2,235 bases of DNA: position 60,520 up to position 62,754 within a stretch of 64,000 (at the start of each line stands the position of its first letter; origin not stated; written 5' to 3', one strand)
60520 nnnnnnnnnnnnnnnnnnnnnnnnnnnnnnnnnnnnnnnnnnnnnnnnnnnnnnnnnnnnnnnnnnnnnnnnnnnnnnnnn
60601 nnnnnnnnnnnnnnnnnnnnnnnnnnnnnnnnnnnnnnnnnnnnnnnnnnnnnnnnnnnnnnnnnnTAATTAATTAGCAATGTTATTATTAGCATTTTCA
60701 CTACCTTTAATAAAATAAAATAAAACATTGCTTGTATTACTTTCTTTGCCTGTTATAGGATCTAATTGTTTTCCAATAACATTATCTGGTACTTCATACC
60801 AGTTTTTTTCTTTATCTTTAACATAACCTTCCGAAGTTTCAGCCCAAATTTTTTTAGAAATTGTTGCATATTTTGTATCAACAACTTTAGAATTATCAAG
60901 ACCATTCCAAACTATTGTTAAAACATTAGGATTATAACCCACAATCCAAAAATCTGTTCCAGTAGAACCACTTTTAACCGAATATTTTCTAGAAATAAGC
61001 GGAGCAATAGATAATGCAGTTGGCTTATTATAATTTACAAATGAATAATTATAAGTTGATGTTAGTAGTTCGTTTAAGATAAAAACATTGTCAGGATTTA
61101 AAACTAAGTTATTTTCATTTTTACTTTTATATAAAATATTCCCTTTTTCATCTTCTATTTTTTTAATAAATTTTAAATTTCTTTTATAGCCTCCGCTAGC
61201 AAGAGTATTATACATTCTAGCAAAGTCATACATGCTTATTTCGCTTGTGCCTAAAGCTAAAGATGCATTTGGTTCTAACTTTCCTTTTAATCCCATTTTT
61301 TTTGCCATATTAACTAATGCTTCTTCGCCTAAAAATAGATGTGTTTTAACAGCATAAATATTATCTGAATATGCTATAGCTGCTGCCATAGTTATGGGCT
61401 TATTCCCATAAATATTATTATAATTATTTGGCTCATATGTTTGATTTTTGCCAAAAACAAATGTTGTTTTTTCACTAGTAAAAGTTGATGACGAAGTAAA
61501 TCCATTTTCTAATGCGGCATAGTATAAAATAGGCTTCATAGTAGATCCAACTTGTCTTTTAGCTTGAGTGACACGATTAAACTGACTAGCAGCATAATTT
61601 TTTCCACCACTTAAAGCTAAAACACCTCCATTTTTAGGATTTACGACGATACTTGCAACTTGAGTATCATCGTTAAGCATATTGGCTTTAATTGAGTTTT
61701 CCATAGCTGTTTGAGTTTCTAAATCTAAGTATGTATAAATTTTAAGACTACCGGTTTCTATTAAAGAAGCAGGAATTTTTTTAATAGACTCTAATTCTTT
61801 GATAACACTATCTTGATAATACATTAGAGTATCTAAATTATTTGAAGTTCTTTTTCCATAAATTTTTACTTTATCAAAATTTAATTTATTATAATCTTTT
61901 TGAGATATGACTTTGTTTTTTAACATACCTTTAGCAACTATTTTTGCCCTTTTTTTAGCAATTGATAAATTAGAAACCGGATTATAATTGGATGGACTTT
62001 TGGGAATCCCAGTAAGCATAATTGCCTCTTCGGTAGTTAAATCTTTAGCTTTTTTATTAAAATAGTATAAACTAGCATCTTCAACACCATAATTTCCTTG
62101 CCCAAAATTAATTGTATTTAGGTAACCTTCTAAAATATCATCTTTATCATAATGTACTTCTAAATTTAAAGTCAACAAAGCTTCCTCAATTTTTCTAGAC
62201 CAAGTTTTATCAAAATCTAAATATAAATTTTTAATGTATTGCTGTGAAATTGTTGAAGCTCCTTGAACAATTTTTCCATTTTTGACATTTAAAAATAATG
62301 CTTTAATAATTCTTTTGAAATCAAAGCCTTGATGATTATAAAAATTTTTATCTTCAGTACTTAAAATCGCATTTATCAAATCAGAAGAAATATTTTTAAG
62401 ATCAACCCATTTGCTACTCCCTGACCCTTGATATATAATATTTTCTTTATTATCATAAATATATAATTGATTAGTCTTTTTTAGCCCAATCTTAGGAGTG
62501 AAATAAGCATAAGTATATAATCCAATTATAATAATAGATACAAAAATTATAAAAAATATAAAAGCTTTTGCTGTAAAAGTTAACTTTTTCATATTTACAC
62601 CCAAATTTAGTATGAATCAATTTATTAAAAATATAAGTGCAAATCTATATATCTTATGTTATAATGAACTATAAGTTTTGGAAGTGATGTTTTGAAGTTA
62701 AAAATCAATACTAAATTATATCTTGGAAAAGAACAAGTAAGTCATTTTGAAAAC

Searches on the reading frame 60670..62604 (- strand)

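Call 48: search_protein_families(library=pfam, proteins=[window:60670-62604:-], max_evalue=0.00001)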
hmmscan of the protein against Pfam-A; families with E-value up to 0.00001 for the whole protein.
window:60670-62604:- (644 aa): 2 families
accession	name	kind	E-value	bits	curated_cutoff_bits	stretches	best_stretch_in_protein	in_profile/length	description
PF00912.28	Transgly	-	1.3e-61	207.5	27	1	62-227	12-177/178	Transglycosylase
PF00905.27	Transpeptidase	-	3.4e-26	92.6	22.1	1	319-549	4-243/299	Penicillin binding protein transpeptidase domain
